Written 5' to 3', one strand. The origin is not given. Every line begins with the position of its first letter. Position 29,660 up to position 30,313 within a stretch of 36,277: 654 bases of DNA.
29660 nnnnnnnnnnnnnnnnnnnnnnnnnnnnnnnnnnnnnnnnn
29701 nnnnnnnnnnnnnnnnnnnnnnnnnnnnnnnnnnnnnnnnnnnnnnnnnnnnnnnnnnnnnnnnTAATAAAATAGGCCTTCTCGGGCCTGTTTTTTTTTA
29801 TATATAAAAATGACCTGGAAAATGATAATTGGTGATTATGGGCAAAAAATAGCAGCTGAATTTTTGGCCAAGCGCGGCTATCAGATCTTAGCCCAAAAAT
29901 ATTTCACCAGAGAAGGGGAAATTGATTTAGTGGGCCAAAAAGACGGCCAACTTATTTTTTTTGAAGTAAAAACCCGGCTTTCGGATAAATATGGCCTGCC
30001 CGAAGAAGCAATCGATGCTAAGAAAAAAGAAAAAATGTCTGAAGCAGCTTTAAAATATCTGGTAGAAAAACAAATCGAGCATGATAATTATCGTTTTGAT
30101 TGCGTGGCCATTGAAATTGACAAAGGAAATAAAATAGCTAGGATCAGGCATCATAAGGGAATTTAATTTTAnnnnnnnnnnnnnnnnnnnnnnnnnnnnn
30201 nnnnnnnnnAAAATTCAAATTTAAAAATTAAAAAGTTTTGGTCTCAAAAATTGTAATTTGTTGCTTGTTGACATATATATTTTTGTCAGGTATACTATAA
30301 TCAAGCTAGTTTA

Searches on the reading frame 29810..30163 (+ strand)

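Call 51: search_protein_families(library=pfam, proteins=[window:29810-30163:+], max_evalue=0.01)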
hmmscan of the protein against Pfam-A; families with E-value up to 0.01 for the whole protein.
window:29810-30163:+ (118 aa): 5 families
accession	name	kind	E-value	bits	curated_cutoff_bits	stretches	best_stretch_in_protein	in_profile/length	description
PF02021.23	UPF0102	-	1.4e-23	83.5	23.6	1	13-101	3-80/80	Uncharacterised protein family UPF0102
PF01939.22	NucS_C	-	0.0023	18.3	24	1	19-60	15-57/124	Endonuclease NucS C-terminal domain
PF08378.17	NERD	-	0.005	17.8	22.1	0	8-63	2-64/111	Nuclease-related domain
PF13635.12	DUF4143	-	0.006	16.8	28.1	1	14-55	114-159/160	Domain of unknown function (DUF4143)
PF04471.18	Mrr_cat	-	0.0068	17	21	0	13-61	11-61/115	Restriction endonuclease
